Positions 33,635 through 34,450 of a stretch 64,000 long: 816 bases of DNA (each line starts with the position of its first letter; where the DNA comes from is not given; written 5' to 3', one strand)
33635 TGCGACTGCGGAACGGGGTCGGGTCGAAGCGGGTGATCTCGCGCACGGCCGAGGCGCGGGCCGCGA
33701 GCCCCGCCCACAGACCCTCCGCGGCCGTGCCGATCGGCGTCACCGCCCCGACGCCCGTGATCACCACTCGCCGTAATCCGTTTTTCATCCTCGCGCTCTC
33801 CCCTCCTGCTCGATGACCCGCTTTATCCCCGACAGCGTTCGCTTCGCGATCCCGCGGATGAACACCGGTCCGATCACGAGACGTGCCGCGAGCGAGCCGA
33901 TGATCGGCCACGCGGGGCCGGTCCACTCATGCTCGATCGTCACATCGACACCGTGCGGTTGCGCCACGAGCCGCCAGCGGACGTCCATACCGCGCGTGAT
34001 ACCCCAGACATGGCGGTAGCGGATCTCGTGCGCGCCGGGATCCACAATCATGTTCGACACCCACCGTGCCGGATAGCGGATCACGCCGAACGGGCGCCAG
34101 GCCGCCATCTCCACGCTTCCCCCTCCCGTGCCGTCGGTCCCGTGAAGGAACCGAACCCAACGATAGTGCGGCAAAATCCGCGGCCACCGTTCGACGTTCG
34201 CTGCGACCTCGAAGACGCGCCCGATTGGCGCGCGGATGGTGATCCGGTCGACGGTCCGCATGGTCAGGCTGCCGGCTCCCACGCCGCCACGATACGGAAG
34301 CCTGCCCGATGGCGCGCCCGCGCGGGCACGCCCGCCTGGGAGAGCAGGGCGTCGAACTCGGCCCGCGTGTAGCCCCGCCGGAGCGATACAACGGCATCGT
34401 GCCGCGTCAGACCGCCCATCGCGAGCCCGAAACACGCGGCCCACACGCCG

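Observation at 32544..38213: Redox-type ECF/anti-sigma pair heading a ketosynthase-cyclase-methyltransferase-reductase operon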

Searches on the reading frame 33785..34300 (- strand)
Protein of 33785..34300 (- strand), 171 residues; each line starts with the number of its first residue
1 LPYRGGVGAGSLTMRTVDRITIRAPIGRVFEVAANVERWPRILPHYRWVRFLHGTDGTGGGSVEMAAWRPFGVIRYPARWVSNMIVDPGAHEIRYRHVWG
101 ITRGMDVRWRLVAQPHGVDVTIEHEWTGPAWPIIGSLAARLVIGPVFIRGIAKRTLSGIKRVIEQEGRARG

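Call 3: search_protein_families(library=pfam, proteins=[window:33785-34300:-], max_evalue=0.01)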
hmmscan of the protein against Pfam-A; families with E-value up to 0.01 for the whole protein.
window:33785-34300:- (171 aa): 2 families
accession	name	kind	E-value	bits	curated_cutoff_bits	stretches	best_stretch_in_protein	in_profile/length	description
PF03364.25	Polyketide_cyc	-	1.6e-08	35.3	23.4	1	22-138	1-110/126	Polyketide cyclase / dehydrase and lipid transport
PF10604.15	Polyketide_cyc2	-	1.5e-07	32.2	27.4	1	18-164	6-142/142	Polyketide cyclase / dehydrase and lipid transport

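Call 4: search_protein_families(library=ncbifam, proteins=[window:33785-34300:-], max_evalue=0.01)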
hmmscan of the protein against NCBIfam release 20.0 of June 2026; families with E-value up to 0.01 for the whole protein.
window:33785-34300:- (171 aa): 0 families

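Call 6: find_homologous_proteins(query=window:33785-34261:-, max_evalue=0.00001)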
Query window:33785-34261:- (158 aa): 3399 proteins with E <= 0.00001 among 3420 candidates; the best 120 are listed.
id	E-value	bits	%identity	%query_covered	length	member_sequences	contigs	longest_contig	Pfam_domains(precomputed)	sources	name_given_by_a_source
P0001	7.6e-94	330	95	99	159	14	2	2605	PF03364.26,PF10604.16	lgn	-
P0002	4.4e-77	276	80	97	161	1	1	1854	PF03364.26,PF10604.16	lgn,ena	-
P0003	1.1e-76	274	79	99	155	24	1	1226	PF03364.26,PF10604.16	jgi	jgi:ribosome-associated toxin RatA of RatAB toxin-antitoxin module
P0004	2.4e-76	273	81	99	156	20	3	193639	PF03364.26,PF10604.16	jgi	-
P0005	2.5e-76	273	79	98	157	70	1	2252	PF03364.26,PF10604.16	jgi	jgi:ribosome-associated toxin RatA of RatAB toxin-antitoxin module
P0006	1.9e-75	270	78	98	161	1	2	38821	PF03364.26,PF10604.16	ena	-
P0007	2.4e-75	270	78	100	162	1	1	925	PF03364.26,PF10604.16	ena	-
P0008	3.9e-74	266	77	98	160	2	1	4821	PF03364.26,PF10604.16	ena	-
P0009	1.2e-73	265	76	98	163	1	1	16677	PF03364.26,PF10604.16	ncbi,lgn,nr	ncbi:MAG TPA: SRPBCC family protein [Gemmatimonadales bacterium]|nr:SRPBCC family protein [Gemmatimo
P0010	3.0e-71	257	78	99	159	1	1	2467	PF03364.26,PF10604.16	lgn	-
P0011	1.3e-69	251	78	96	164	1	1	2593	PF03364.26,PF10604.16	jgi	jgi:coenzyme Q-binding protein COQ10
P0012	2.1e-69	251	77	96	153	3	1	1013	PF03364.26,PF10604.16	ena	-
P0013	1.4e-68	248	77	96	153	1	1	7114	PF03364.26,PF10604.16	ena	-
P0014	1.5e-67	245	76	96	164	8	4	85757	PF03364.26,PF10604.16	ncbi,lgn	-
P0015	1.2e-66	242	73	97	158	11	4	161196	PF03364.26,PF10604.16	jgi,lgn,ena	-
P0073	3.9e-61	224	67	97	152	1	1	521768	PF03364.26,PF10604.16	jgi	jgi:coenzyme Q-binding protein COQ10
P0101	7.4e-60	220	63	97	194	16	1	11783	PF03364.26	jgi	-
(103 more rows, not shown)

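Call 8: find_encoding_contigs(protein=P0073, flank=10000, max_places=2)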
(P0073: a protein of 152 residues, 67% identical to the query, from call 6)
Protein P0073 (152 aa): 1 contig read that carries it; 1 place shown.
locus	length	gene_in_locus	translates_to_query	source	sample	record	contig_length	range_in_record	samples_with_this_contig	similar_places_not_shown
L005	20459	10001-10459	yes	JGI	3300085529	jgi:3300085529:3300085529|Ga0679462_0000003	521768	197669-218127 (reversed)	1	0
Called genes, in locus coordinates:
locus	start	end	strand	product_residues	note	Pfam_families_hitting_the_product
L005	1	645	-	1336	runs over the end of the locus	-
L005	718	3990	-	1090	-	PF13620:CarboxypepD_reg, PF13715:CarbopepD_reg_2, PF07715:Plug (weak)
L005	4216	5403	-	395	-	PF00557:Peptidase_M24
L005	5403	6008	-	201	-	-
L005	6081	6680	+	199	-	PF04542:Sigma70_r2, PF22029:PhyR_sigma2 (weak), PF08281:Sigma70_r4_2, PF04545:Sigma70_r4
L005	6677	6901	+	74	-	PF13490:zf-HC2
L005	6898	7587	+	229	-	PF01940:DUF92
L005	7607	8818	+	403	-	PF01266:DAO (weak), PF01494:FAD_binding_3, PF04820:Trp_halogenase (faint), PF13450:NAD_binding_8 (weak)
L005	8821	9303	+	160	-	PF01613:Flavin_Reduct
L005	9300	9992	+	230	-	PF13847:Methyltransf_31 (weak), PF08241:Methyltransf_11, PF08242:Methyltransf_12, PF13649:Methyltransf_25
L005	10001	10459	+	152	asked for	PF10604:Polyketide_cyc2, PF03364:Polyketide_cyc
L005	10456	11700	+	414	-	PF00109:ketoacyl-synt, PF00108:Thiolase_N (weak), PF02801:Ketoacyl-synt_C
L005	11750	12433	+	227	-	PF00230:MIP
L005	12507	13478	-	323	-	PF00490:ALAD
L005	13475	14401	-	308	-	PF01379:Porphobil_deam, PF03900:Porphobil_deamC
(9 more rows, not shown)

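Call 9: find_encoding_contigs(protein=P0101, flank=10000, max_places=2)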
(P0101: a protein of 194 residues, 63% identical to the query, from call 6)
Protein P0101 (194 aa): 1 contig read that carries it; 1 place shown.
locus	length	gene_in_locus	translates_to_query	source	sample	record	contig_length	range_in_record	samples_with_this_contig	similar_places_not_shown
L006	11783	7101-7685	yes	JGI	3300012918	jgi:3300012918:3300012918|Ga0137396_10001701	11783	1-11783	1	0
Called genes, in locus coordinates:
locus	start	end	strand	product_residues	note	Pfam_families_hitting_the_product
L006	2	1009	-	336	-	?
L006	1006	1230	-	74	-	-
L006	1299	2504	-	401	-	PF00557:Peptidase_M24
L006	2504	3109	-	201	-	-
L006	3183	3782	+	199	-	PF04542:Sigma70_r2, PF22029:PhyR_sigma2 (weak), PF08281:Sigma70_r4_2, PF04545:Sigma70_r4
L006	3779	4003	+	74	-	PF13490:zf-HC2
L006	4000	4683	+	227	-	PF01940:DUF92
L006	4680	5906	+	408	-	PF00890:FAD_binding_2 (faint), PF01134:GIDA (faint), PF01266:DAO, PF01494:FAD_binding_3, PF04820:Trp_halogenase (faint), PF12831:FAD_oxidored, PF13450:NAD_binding_8 (weak)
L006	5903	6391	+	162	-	PF01613:Flavin_Reduct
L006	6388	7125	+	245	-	PF13847:Methyltransf_31 (faint), PF08241:Methyltransf_11, PF13649:Methyltransf_25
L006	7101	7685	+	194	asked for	PF03364:Polyketide_cyc (weak)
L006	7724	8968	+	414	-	PF00109:ketoacyl-synt, PF02801:Ketoacyl-synt_C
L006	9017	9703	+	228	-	PF00230:MIP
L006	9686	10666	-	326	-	PF00490:ALAD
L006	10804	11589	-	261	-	PF01379:Porphobil_deam, PF03900:Porphobil_deamC (weak)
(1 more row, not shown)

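Call 14: search_solved_structures(query=window:33785-34261:-, max_evalue=1)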
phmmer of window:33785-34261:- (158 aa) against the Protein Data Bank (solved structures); distinct sequences matched with E-value up to 1: 9.
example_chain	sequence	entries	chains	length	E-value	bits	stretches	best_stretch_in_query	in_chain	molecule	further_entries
2res_A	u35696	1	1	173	0.0002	24.5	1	2-110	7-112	Multifunctional cyclase-dehydratase-3-O-methyl transferase tcmN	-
2rez_A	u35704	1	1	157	0.00021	24.4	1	2-111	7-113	Multifunctional cyclase-dehydratase-3-O-methyl transferase tcmN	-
3tvq_A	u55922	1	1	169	0.00024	24.2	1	2-110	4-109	Multifunctional cyclase-dehydratase-3-O-methyl transferase tcmN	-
2rer_A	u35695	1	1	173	0.00024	24.2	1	2-110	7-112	Multifunctional cyclase-dehydratase-3-O-methyl transferase tcmN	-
4xrw_A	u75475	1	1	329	0.00053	23.1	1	7-84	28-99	BexL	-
3tl1_A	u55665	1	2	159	0.0018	21.4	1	3-104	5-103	Polyketide cyclase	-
3tvr_A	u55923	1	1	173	0.0023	21.1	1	3-104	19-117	Polyketide cyclase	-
2kf2_A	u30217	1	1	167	0.0028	20.7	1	3-104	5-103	Putative polyketide cyclase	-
1t17_A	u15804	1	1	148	0.81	12.7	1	14-107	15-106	conserved hypothetical protein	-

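Call 19: search_protein_representatives(protein=window:33785-34261:-)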
Query: 158 residues. Proteins with E-value up to 0.001 (for the whole library): 598; up to 1e-10: 306; up to 1e-30: 18. The best 150 are listed.
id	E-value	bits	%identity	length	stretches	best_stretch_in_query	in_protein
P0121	3.7e-50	186.5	62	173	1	1-153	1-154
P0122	1.0e-45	172.0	77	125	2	1-100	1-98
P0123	7.1e-42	159.5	59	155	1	5-152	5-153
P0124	8.5e-42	159.2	54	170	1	3-149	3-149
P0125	3.0e-41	157.4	65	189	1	1-117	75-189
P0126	4.0e-41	157.0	55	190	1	1-152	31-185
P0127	2.8e-40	154.3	60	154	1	1-147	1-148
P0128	1.8e-39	151.6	55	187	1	1-153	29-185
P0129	1.2e-38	149.0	49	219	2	50-152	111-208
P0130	1.8e-38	148.4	56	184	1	1-154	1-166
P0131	2.1e-38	148.2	65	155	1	1-112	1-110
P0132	6.6e-37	143.3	52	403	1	1-152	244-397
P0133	3.1e-36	141.1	53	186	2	1-103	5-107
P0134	1.4e-33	132.5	62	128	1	1-116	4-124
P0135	4.2e-33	130.9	48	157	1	2-150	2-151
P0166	5.1e-25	104.6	45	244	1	1-152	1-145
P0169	9.2e-25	103.8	45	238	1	6-155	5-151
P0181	7.3e-24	100.8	45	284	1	2-153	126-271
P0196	3.1e-22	95.5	48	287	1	1-123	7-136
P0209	2.1e-21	92.9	60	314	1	1-92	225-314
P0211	4.7e-21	91.7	55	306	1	8-96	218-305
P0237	1.7e-19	86.6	38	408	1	5-156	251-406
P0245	6.4e-19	84.7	43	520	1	5-149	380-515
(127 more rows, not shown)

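Call 20: search_protein_families(library=pfam, proteins=[P0132, P0237, P0245, P0209, P0211, P0181, P0196, P0166, P0169, P0129], max_evalue=0.001)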
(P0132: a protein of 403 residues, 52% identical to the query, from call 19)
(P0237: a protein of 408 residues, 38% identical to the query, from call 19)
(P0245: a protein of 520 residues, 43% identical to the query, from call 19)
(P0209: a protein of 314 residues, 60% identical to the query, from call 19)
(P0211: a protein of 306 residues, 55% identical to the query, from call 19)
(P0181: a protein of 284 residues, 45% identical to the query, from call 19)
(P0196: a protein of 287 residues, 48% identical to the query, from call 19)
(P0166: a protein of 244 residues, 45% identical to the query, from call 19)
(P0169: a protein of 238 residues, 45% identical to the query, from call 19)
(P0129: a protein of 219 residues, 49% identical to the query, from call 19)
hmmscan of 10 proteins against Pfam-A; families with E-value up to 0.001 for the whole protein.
P0132 (403 aa): 8 families
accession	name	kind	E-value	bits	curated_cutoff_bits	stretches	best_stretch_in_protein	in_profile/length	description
PF08241.18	Methyltransf_11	-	5.9e-15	56.1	21.2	1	61-152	1-89/95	Methyltransferase domain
PF13649.12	Methyltransf_25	-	3.2e-13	50.6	27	1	61-151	2-94/97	Methyltransferase domain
PF03364.25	Polyketide_cyc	-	4.1e-10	40.4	23.4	1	252-375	1-114/126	Polyketide cyclase / dehydrase and lipid transport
PF08242.18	Methyltransf_12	-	1.8e-08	35.4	30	1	61-151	1-93/98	Methyltransferase domain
PF13847.12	Methyltransf_31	-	1.5e-07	31.7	27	1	58-155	5-108/145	Methyltransferase domain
PF01209.24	Ubie_methyltran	-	3.1e-06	27.1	20.1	1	59-156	50-149/233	ubiE/COQ5 methyltransferase family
PF10604.15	Polyketide_cyc2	-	2.3e-05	25.1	27.4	1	244-396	1-142/142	Polyketide cyclase / dehydrase and lipid transport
PF13489.12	Methyltransf_23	-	3.2e-05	24.1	27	1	51-163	17-123/164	Methyltransferase domain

P0237 (408 aa): 7 families
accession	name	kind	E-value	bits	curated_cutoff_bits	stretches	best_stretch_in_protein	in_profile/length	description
PF13649.12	Methyltransf_25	-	2.1e-17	64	27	1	64-162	1-96/97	Methyltransferase domain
PF08241.18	Methyltransf_11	-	2.4e-17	63.8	21.2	1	66-162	2-90/95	Methyltransferase domain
PF01209.24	Ubie_methyltran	-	1.2e-12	48.1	20.1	1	56-178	43-162/233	ubiE/COQ5 methyltransferase family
PF13847.12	Methyltransf_31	-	1.7e-10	41.2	27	1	64-169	7-113/145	Methyltransferase domain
PF08242.18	Methyltransf_12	-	1.5e-07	32.5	30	1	65-160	1-93/98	Methyltransferase domain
PF03364.25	Polyketide_cyc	-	6.2e-07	30.2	23.4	1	258-378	4-116/126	Polyketide cyclase / dehydrase and lipid transport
PF13489.12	Methyltransf_23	-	0.00013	22.2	27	1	59-210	21-152/164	Methyltransferase domain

P0245 (520 aa): 12 families
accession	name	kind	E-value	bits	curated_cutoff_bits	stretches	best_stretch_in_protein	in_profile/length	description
PF01494.25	FAD_binding_3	-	9.2e-32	111.1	22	1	4-316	3-330/349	FAD binding domain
PF03364.25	Polyketide_cyc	-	4.3e-12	46.8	23.4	1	384-513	1-122/126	Polyketide cyclase / dehydrase and lipid transport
PF01266.30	DAO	-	5.3e-07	29.9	27.9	1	5-37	2-34/353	FAD dependent oxidoreductase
PF07992.20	Pyr_redox_2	-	1e-05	25.5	26.1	1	3-37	1-36/291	Pyridine nucleotide-disulphide oxidoreductase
PF10604.15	Polyketide_cyc2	-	1.3e-05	26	27.4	1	379-513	5-138/142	Polyketide cyclase / dehydrase and lipid transport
PF04820.20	Trp_halogenase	-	1.4e-05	24.6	21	0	4-40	1-41/458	Tryptophan halogenase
PF05834.18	Lycopene_cycl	-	3.2e-05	23.6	23.4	0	5-157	2-145/380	Lycopene cyclase protein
PF12831.13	FAD_oxidored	-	6.2e-05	22.9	27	1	5-55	2-47/416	FAD dependent oxidoreductase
PF13450.12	NAD_binding_8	-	6.9e-05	23.5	21.9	1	7-34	1-28/68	NAD(P)-binding Rossmann-like domain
PF00890.30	FAD_binding_2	-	0.00046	19.9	20.4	1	5-34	2-31/414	FAD binding domain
PF01134.28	GIDA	-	0.00057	19.5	22.1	1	5-45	2-38/391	Glucose inhibited division protein A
PF01946.23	Thi4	-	0.00083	19.1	26.2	0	4-37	19-53/235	Thi4 family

P0209 (314 aa): 0 families

P0211 (306 aa): 1 family
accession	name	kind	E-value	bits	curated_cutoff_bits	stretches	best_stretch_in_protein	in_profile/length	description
PF00067.27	p450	-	2.9e-12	46.6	22.8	1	46-203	9-180/462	Cytochrome P450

P0181 (284 aa): 2 families
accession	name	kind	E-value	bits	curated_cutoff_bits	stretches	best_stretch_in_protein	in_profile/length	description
PF10604.15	Polyketide_cyc2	-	2.5e-07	31.5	27.4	1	125-269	2-142/142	Polyketide cyclase / dehydrase and lipid transport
PF03364.25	Polyketide_cyc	-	4.5e-05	24.1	23.4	1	133-232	1-97/126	Polyketide cyclase / dehydrase and lipid transport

P0196 (287 aa): 1 family
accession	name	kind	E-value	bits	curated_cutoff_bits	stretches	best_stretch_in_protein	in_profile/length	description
PF03364.25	Polyketide_cyc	-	1.2e-05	26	23.4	1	15-122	1-95/126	Polyketide cyclase / dehydrase and lipid transport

P0166 (244 aa): 2 families
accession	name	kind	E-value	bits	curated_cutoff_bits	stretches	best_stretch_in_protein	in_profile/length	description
PF03364.25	Polyketide_cyc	-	5.9e-12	46.4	23.4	1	10-117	2-109/126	Polyketide cyclase / dehydrase and lipid transport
PF10604.15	Polyketide_cyc2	-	8.3e-07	29.8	27.4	1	3-141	4-139/142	Polyketide cyclase / dehydrase and lipid transport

P0169 (238 aa): 2 families
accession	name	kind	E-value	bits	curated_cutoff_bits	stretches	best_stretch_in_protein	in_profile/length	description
PF10604.15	Polyketide_cyc2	-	2.4e-09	38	27.4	1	4-147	6-142/142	Polyketide cyclase / dehydrase and lipid transport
PF03364.25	Polyketide_cyc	-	1.1e-08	35.8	23.4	1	8-122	1-111/126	Polyketide cyclase / dehydrase and lipid transport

P0129 (219 aa): 2 families
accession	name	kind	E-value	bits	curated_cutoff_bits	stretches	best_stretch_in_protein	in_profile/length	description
PF03364.25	Polyketide_cyc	-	8.3e-19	68.5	23.4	2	9-115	1-110/126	Polyketide cyclase / dehydrase and lipid transport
PF10604.15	Polyketide_cyc2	-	2.1e-07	31.8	27.4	1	4-105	5-106/142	Polyketide cyclase / dehydrase and lipid transport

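Call 25: find_related_loci(query=A2, collection=genome_contigs, flank=8000)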
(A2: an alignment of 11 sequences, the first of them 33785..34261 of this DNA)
Query A2 (158 aa) in genome_contigs; peptide patterns used: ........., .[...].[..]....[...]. (x = any residue, [..] = any of these).
599 stretches matched a pattern (row limit reached: there are more); 590 encode a relative of the query (tblastn E <= 1e-3); the best 80 are kept; 80 distinct loci.
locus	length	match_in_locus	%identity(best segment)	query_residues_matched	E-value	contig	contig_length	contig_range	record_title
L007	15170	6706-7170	82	1-157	7e-78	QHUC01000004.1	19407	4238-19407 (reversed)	MAG: Gemmatimonadetes bacterium isolate AG37 14_0929_12_40cm_scaffold_1637_curated, whole genome shotgun sequence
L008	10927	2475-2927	76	1-151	2e-69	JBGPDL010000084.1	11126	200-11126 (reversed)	MAG: Gemmatimonadota bacterium isolate OBJ_0618_050_25 k141_401252_length_11126_cov_23.4689, whole genome shotgun sequen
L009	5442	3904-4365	73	1-154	8e-69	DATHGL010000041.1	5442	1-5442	MAG TPA_asm: Gemmatimonadales bacterium isolate SMAG_U12473 k141_337289, whole genome shotgun sequence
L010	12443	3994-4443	72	1-152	6e-63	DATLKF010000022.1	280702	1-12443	MAG TPA_asm: Gemmatimonadales bacterium isolate SMAG_U13715 k141_79543, whole genome shotgun sequence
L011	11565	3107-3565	67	1-151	1e-59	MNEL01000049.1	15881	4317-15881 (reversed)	MAG: Gemmatimonadetes bacterium 13_1_40CM_69_22 13_1_40cm_scaffold_1618, whole genome shotgun sequence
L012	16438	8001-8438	67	1-152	5e-58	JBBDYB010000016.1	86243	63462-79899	MAG: Gemmatimonadales bacterium isolate LejiaD_68_345 Lejia_D_536_length_86243_cov_213, whole genome shotgun sequence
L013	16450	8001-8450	66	1-152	3e-58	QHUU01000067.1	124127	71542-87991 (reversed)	MAG: Gemmatimonadetes bacterium isolate AG20 14_0903_12_20cm_scaffold_83_curated, whole genome shotgun sequence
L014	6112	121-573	66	1-151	8e-57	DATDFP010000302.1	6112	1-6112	MAG TPA_asm: Gemmatimonadales bacterium isolate SMAG_U229 k141_492353, whole genome shotgun sequence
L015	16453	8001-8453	60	1-152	2e-56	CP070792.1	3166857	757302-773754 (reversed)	MAG: Gemmatimonadota bacterium isolate bin1440 chromosome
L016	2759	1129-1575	66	1-151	3e-56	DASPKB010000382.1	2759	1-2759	MAG TPA_asm: Gemmatimonadales bacterium isolate SMAG_U12025 k141_854188, whole genome shotgun sequence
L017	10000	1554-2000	65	1-151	6e-56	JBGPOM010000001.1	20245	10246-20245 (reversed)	MAG: Gemmatimonadota bacterium isolate OBJ_0618_7090110_191 k141_6004148_length_20245_cov_111.1121, whole genome shotgun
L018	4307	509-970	66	1-154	2e-55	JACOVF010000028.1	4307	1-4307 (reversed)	MAG: Gemmatimonadetes bacterium isolate NC_groundwater_93_Ag_S2p5_70_173 S_2p5_S6_170907_scaffold_694611, whole genome s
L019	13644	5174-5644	62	1-151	2e-55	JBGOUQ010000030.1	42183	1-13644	MAG: Gemmatimonadota bacterium isolate OBJ_0618_7090110_135 k141_517995_length_42183_cov_129.2288, whole genome shotgun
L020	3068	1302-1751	63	1-152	1e-55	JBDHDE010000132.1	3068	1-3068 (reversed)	MAG: Gemmatimonadota bacterium isolate M8-32_Bin_184 M8-32_Bin_184_scaffold_194314, whole genome shotgun sequence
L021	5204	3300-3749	61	1-152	2e-55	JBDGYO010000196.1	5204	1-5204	MAG: Gemmatimonadota bacterium isolate M3-38_Bin_121 M3-38_Bin_121_scaffold_114440, whole genome shotgun sequence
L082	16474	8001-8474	52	1-158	2e-47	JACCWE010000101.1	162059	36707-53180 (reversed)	MAG: Gemmatimonadaceae bacterium isolate MGR_bin144 SD2897-2912_k127_4393473, whole genome shotgun sequence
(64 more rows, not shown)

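Call 28: find_homologous_proteins(query=A3, max_evalue=1e-10)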
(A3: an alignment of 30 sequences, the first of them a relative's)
Query A3 (30 sequences) (162 aa, profile of the alignment): 310 proteins with E <= 1e-10 among 6819 candidates; the best 120 are listed.
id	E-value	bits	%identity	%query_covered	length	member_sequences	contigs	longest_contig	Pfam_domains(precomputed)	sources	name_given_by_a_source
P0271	6.9e-54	199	32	94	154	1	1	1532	PF03364.26,PF10604.16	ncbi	-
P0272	8.4e-54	199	33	99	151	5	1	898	PF03364.26,PF10604.16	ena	-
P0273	2.6e-53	197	27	89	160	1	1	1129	PF03364.26,PF10604.16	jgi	jgi:aromatase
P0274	2.6e-53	197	27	84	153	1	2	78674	PF03364.26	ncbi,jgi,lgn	jgi:ribosome-associated toxin RatA of RatAB toxin-antitoxin module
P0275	1.2e-52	195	28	89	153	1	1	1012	PF03364.26,PF10604.16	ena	-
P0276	2.5e-52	194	40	67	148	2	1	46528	PF03364.26,PF10604.16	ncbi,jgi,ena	jgi:ribosome-associated toxin RatA of RatAB toxin-antitoxin module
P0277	6.4e-52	193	37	81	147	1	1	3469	PF03364.26,PF10604.16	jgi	jgi:ribosome-associated toxin RatA of RatAB toxin-antitoxin module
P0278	2.7e-51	191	34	94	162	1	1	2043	PF03364.26,PF10604.16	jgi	jgi:uncharacterized membrane protein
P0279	5.0e-51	190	36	69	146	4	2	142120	PF03364.26,PF10604.16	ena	-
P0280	9.3e-51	189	30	79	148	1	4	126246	PF03364.26,PF10604.16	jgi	jgi:uncharacterized membrane protein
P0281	1.3e-50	189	34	69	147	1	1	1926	PF03364.26,PF10604.16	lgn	-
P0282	1.5e-50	189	34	91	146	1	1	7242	PF03364.26,PF10604.16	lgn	-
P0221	2.1e-50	188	25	92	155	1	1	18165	PF03364.26,PF10604.16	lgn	-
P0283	3.0e-50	187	29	92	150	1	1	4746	PF03364.26,PF10604.16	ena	-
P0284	3.2e-50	187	35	67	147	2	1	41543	PF03364.26,PF10604.16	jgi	jgi:uncharacterized membrane protein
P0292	1.9e-49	185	30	85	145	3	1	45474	PF03364.26,PF10604.16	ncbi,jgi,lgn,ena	-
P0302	4.6e-49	184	30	69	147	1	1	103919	PF03364.26,PF10604.16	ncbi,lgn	-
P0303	5.3e-49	183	31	89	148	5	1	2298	PF03364.26,PF10604.16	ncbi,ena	-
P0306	5.5e-49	183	30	83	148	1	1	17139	PF03364.26,PF10604.16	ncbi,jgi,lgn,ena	jgi:ribosome-associated toxin RatA of RatAB toxin-antitoxin module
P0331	8.2e-48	180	33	87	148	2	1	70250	PF03364.26,PF10604.16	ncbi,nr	ncbi:MAG TPA: SRPBCC family protein [Candidatus Limnocylindrales bacterium]|nr:SRPBCC family protein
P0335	1.2e-47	179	27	93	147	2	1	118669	PF03364.26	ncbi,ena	-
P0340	1.6e-47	179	32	93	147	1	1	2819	PF03364.26,PF10604.16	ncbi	-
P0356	4.6e-47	177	31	81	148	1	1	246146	PF03364.26,PF10604.16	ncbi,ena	-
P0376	1.5e-46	176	30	98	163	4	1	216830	PF03364.26,PF10604.16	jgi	-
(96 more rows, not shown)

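Call 29: find_encoding_contigs(protein=P0331, flank=8000, max_places=1)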
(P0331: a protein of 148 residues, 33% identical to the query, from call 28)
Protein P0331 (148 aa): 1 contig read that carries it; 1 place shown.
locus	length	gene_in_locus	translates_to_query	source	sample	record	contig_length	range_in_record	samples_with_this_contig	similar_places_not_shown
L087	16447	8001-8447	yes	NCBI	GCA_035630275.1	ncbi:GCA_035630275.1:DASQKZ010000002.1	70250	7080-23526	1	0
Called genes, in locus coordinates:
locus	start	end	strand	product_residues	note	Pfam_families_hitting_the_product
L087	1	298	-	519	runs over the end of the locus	PF01935:DUF87, PF05872:HerA_C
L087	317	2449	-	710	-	PF00930:DPPIV_N (faint), PF19283:APEH_N (faint), PF26549:Tricorn_N, PF07676:PD40 (weak), PF26550:Tricorn_2nd, PF26549:Tricorn_N, PF07676:PD40, PF00326:Peptidase_S9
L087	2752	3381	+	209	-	PF12389:Peptidase_M73 (faint)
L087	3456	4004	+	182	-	-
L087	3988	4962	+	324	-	-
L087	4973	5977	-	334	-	PF01946:Thi4 (faint), PF13241:NAD_binding_7 (faint), PF01266:DAO (faint), PF03486:HI0933_like (faint), PF07992:Pyr_redox_2, PF13738:Pyr_redox_3, PF00070:Pyr_redox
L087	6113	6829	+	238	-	PF13489:Methyltransf_23, PF01209:Ubie_methyltran, PF13847:Methyltransf_31, PF08241:Methyltransf_11, PF08242:Methyltransf_12, PF13649:Methyltransf_25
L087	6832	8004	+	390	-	PF00890:FAD_binding_2 (faint), PF01494:FAD_binding_3, PF05834:Lycopene_cycl (faint)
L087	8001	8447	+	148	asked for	PF10604:Polyketide_cyc2 (weak), PF03364:Polyketide_cyc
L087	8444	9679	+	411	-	PF00109:ketoacyl-synt, PF02801:Ketoacyl-synt_C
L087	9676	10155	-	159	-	-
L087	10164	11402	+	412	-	PF04551:GcpE, PF26540:GcpE_C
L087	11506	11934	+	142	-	-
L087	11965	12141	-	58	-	-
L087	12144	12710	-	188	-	PF00578:AhpC-TSA, PF08534:Redoxin, PF13098:Thioredoxin_2 (weak), PF00085:Thioredoxin (weak), PF13905:Thioredoxin_8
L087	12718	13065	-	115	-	-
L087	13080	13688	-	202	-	PF00510:COX3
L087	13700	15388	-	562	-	PF00115:COX1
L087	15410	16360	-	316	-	PF02790:COX2_TM, PF00116:COX2, PF00127:Copper-bind (faint), PF13473:Cupredoxin_1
